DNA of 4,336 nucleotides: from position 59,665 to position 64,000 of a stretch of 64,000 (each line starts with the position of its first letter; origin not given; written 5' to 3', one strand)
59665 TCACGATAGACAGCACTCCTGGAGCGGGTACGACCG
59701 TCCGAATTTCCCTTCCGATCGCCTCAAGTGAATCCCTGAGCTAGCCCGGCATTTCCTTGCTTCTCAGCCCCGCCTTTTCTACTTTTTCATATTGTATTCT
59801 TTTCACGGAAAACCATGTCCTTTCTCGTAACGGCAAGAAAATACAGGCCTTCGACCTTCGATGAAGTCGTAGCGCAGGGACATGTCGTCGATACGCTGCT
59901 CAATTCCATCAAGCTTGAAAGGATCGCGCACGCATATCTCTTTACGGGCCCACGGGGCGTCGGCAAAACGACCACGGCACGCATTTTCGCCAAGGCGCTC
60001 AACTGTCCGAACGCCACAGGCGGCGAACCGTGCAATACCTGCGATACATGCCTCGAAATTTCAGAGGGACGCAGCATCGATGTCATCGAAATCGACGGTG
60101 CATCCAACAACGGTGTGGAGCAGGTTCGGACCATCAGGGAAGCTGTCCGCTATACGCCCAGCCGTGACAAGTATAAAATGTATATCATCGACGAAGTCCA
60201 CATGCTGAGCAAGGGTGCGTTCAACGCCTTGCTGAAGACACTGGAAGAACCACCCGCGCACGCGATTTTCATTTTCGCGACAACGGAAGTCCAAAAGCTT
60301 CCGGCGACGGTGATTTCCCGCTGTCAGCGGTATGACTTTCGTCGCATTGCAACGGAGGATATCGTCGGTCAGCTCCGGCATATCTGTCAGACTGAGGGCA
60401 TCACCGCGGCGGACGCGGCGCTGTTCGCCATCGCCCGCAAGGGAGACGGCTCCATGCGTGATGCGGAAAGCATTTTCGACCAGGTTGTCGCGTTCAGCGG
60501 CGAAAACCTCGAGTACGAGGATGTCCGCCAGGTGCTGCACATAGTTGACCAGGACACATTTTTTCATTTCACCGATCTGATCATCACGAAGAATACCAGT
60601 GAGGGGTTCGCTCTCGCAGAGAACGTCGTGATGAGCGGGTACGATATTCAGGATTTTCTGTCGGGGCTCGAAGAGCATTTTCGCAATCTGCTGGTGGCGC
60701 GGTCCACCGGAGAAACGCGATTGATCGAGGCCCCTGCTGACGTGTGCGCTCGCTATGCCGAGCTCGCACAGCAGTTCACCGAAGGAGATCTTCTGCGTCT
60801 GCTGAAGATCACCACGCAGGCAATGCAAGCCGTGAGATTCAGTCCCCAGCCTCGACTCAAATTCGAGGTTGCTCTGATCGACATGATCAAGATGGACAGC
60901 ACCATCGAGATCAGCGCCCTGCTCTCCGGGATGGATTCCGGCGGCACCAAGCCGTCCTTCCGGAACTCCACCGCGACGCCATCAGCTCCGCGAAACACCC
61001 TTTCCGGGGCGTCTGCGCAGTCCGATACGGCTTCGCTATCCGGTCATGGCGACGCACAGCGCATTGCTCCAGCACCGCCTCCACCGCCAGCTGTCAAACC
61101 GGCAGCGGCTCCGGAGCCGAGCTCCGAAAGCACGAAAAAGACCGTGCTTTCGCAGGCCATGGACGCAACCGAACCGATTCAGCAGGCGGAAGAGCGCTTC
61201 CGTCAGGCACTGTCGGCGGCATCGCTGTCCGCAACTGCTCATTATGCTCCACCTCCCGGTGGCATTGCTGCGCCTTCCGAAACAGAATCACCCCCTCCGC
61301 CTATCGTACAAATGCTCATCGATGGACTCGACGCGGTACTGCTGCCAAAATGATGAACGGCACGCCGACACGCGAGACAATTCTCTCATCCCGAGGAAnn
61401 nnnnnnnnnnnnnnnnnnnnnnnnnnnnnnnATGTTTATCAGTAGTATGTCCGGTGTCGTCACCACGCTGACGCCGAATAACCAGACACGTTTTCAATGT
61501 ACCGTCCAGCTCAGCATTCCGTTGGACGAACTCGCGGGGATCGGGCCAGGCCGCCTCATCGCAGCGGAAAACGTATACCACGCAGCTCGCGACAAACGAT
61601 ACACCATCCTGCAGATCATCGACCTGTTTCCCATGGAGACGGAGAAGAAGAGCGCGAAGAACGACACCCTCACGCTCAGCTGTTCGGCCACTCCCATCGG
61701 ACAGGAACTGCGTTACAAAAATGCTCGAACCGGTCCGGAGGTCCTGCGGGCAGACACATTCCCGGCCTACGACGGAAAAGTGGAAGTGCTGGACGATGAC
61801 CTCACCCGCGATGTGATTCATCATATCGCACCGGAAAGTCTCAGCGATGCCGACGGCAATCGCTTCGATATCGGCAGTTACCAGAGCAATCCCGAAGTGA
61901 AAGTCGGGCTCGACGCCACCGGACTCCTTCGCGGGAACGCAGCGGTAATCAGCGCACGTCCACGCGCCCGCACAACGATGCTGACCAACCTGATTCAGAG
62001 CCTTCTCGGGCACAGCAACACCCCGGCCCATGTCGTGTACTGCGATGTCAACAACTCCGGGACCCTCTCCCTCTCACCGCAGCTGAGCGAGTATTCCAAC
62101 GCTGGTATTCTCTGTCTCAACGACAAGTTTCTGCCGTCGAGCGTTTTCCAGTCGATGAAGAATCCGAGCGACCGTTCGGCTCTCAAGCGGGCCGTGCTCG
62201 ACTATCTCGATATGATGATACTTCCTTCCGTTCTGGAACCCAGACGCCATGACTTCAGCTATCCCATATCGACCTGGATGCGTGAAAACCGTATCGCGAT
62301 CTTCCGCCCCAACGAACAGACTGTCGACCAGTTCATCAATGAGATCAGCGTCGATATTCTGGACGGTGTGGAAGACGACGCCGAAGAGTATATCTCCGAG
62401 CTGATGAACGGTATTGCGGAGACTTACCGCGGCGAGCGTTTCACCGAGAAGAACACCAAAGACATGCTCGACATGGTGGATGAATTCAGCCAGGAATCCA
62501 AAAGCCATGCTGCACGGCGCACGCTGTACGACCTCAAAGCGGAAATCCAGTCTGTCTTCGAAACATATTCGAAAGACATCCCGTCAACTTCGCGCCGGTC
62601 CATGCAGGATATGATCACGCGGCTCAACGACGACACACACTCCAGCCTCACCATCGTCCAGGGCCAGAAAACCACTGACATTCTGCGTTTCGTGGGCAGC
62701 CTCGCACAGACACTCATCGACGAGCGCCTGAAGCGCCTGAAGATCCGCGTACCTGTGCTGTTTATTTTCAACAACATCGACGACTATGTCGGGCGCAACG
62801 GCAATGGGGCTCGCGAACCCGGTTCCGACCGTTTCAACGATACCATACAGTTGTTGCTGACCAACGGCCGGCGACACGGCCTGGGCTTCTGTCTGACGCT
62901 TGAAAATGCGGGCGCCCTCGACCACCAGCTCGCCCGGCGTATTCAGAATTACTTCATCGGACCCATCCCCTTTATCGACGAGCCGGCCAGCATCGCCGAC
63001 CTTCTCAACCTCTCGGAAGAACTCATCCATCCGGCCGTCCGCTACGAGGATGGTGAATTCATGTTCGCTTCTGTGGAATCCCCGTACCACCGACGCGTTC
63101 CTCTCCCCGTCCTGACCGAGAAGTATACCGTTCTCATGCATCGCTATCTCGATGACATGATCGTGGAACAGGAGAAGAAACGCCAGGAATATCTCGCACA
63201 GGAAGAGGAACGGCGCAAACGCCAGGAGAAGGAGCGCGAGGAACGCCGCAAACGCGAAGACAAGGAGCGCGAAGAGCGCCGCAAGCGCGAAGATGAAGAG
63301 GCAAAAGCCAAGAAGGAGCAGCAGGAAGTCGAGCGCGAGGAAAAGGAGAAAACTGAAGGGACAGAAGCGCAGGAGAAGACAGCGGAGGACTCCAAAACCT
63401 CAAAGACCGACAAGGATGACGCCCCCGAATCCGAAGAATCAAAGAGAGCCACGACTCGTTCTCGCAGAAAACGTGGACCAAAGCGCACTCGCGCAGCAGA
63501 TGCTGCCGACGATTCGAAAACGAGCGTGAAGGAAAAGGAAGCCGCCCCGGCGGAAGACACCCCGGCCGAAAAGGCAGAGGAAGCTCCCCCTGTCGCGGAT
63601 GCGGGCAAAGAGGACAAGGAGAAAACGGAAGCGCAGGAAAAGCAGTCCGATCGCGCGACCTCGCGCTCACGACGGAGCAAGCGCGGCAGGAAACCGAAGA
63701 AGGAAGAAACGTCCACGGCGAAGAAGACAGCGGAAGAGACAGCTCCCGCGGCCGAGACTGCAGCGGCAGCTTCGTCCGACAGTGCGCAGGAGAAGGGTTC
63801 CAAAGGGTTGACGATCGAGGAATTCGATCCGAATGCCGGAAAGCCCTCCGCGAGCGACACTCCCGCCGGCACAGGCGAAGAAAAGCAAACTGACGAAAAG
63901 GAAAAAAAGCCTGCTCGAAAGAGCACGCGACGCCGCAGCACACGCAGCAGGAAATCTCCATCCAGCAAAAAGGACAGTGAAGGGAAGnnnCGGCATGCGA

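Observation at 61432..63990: Catalytically degenerate HerA/FtsK-like P-loop protein fused to a 270-aa polyampholyte tail, occupying the slot after dnaX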

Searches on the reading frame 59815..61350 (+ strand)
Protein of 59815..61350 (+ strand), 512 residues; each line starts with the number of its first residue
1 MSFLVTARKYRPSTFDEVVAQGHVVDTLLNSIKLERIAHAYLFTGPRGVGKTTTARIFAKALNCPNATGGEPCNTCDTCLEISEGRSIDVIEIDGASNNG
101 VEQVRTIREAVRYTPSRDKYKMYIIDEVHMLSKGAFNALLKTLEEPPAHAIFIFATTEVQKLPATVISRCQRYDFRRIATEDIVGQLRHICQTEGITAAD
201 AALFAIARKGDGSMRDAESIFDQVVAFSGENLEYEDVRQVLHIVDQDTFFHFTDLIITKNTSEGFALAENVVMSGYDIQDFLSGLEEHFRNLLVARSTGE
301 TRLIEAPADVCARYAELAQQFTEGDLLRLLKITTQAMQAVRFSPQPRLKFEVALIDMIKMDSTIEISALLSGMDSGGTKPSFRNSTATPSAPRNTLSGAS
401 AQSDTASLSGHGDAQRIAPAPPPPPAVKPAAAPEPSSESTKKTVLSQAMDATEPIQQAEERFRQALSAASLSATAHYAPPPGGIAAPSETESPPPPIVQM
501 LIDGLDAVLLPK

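Call 38: search_protein_families(library=ncbifam, proteins=[window:59815-61350:+], max_evalue=0.001)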
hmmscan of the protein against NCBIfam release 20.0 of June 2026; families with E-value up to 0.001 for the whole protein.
window:59815-61350:+ (512 aa): 79 families (the best 25 are shown)
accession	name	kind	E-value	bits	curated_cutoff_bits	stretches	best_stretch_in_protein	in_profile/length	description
NF011526.0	PRK14965.1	equivalog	3.5e-155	518.1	670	1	1-458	1-460/578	DNA polymerase III subunits gamma and tau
NF004046.1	PRK05563.1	equivalog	1.2e-150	503.2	400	1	8-363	7-362/567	DNA polymerase III subunit gamma/tau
TIGR02397.1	dnaX_nterm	equivalog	4.3e-138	460.4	250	1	5-358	3-355/355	DNA polymerase III subunit gamma/tau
NF011531.0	PRK14971.1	equivalog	8.8e-138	460.8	685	1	2-464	3-458/614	DNA polymerase III subunit gamma/tau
NF011512.0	PRK14950.1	equivalog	1.2e-132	444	593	1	1-461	1-454/585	DNA polymerase III subunits gamma and tau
NF011515.0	PRK14954.1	equivalog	7e-131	437.8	1117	1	1-442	1-458/620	DNA polymerase III subunits gamma and tau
NF004962.0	PRK06305.1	equivalog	2.6e-128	429.1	559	1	3-421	4-385/465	DNA polymerase III subunits gamma and tau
NF011516.0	PRK14955.1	equivalog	5.2e-124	414.1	560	1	1-369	1-382/397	DNA polymerase III subunits gamma and tau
NF006585.0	PRK09111.1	equivalog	8.4e-123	411.1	604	1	3-458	27-488/616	DNA polymerase III subunit gamma/tau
NF005942.0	PRK07994.1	equivalog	7.3e-122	408.5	613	1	1-461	1-440/655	DNA polymerase III subunit gamma/tau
NF005173.0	PRK06647.1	equivalog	5.6e-118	395.2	623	1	1-375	1-374/568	DNA polymerase III subunits gamma and tau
NF011514.0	PRK14953.1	equivalog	7.5e-118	394.5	536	1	1-374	1-368/488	DNA polymerase III subunits gamma and tau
NF011510.0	PRK14948.1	equivalog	5.2e-113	379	593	1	8-471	10-458/640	DNA polymerase III subunit gamma/tau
NF011523.0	PRK14962.1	equivalog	2.8e-107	359.4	576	1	7-291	5-289/474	DNA polymerase III subunits gamma and tau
NF004549.0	PRK05896.1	equivalog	9.5e-103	345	578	1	7-321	7-321/642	DNA polymerase III subunits gamma and tau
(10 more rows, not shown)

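Call 47: find_related_loci(query=window:59815-61350:+, collection=genome_contigs, flank=6000)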
Query window:59815-61350:+ (512 aa) in genome_contigs; peptide patterns used: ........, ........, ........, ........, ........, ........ (x = any residue, [..] = any of these).
134 stretches matched a pattern; 103 encode a relative of the query (tblastn E <= 1e-3); the best 80 are kept; 80 distinct loci.
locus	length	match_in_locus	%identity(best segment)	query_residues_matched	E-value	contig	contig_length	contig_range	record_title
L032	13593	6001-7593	70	1-511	0e+0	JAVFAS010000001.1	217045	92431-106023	MAG: Bacteroidota bacterium isolate BF4_97 NODE_100_length_217045_cov_8.755613_Biofilm4, whole genome shotgun sequence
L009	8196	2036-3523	73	1-512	0e+0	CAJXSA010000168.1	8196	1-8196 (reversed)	MAG TPA_asm: uncultured Ignavibacteria bacterium isolate SRR6201696_bin.15_MetaBAT_v2.12.1_MAG genome assembly, contig:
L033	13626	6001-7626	67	1-512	0e+0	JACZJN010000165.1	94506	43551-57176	MAG: Bacteroidetes bacterium isolate MAG20 bacteria_1_contig_1137068, whole genome shotgun sequence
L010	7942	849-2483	65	1-512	0e+0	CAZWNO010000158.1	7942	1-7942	MAG TPA_asm: uncultured Chromatiales bacterium isolate SRP192927_co6_91 genome assembly, contig: NODE_24390_length_7942_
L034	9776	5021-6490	70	1-510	0e+0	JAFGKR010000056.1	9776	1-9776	MAG: Bacteroidetes bacterium isolate Zod_Metabat.348 k87_831180, whole genome shotgun sequence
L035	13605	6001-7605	69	1-512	0e+0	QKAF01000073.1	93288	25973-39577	MAG: Bacteroidetes bacterium isolate SZUA-365 scaffold_1147, whole genome shotgun sequence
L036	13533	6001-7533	70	1-510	0e+0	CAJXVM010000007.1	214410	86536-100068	MAG TPA_asm: uncultured Ignavibacteria bacterium isolate SRR6201696_bin.5_MetaBAT_v2.12.1_MAG genome assembly, contig: N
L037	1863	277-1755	66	1-511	0e+0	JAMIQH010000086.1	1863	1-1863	MAG: Bacteroidota bacterium isolate RA_AS_metabat.63 k201_1226067, whole genome shotgun sequence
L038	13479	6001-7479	64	1-511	0e+0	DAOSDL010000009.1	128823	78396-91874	MAG TPA_asm: Bacteroidota bacterium isolate AMR_MDS_1832 NODE_109_length_128823_cov_10.439092, whole genome shotgun sequ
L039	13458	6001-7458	65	1-510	0e+0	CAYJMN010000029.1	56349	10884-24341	MAG TPA_asm: uncultured Chromatiales bacterium isolate ERP124720_co1_202 genome assembly, contig: NODE_783_length_56349_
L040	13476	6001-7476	61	1-511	0e+0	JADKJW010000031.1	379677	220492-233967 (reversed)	MAG: Ignavibacteria bacterium isolate Vibo_18-Q3-R45-57_BATAC.435 tig00724389-10-3799010, whole genome shotgun sequence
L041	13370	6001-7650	64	1-512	0e+0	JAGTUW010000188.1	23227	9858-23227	MAG: Bacteroidetes bacterium isolate SH-MAG12 SH-MAG12_contig_000188, whole genome shotgun sequence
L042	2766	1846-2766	87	1-307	0e+0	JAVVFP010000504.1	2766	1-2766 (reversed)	MAG: Bacteroidota bacterium isolate TamC13-50 NODE_29793_length_2766_cov_4.345260, whole genome shotgun sequence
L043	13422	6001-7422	57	1-511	4e-179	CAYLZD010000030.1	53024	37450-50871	MAG TPA_asm: uncultured Chromatiales bacterium isolate binchicken_co22_119 genome assembly, contig: NODE_668_length_5302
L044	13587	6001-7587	68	1-512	0e+0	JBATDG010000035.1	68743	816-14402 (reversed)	MAG: Bacteroidota bacterium isolate MFD10475_ilm_asm_bin42 k127_150860, whole genome shotgun sequence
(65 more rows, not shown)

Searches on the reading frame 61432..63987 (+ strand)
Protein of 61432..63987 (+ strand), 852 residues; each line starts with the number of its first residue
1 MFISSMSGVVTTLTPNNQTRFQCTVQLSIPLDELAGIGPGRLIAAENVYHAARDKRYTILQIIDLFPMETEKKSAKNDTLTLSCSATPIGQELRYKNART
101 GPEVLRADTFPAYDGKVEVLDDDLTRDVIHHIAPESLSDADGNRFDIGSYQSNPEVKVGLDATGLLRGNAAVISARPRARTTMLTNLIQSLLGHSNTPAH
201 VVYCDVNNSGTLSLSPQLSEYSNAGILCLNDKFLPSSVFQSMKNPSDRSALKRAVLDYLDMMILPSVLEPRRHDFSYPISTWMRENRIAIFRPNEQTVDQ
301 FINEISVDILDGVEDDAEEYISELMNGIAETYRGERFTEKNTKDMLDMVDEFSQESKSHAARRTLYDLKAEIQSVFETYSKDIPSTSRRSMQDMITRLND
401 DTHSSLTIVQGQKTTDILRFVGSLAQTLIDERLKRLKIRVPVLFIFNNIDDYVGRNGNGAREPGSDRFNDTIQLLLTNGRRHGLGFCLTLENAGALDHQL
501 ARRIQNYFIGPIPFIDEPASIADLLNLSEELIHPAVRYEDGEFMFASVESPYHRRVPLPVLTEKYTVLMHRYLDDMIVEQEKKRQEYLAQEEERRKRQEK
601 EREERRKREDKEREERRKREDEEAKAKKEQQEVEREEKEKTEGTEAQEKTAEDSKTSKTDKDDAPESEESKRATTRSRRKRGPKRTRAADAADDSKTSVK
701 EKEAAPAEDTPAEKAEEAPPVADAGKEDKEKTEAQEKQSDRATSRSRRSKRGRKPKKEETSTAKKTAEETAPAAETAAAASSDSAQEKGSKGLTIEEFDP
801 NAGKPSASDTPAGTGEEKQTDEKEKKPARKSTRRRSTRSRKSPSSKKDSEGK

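Call 3: search_protein_families(library=pfam, proteins=[window:61432-63987:+], max_evalue=1)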
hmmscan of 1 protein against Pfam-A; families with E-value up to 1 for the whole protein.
window:61432-63987:+ (852 aa): 1 family
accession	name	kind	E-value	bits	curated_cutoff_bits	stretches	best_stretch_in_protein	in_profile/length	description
PF21065.3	Reovirus_L2_MT1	-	0.12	12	27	1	199-267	42-109/293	Reovirus core-spike protein lambda-2 (L2), methyltransferase-1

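Call 4: search_protein_families(library=ncbifam, proteins=[window:61432-63987:+], max_evalue=1)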
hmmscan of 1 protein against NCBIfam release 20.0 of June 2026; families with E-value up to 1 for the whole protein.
window:61432-63987:+ (852 aa): 0 families

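Call 5: search_solved_structures(query=window:61432-63987:+, max_evalue=1)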
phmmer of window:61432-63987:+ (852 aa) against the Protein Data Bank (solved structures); distinct sequences matched with E-value up to 1: 3.
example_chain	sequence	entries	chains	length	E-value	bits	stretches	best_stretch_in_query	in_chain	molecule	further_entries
6hts_G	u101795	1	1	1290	0.01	17.5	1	586-802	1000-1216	Chromatin-remodeling ATPase INO80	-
7zi4_G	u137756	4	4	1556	0.016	16.9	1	586-794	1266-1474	Chromatin-remodeling ATPase INO80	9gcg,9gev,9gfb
8p94_I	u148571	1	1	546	0.64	11.5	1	548-633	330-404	Src substrate cortactin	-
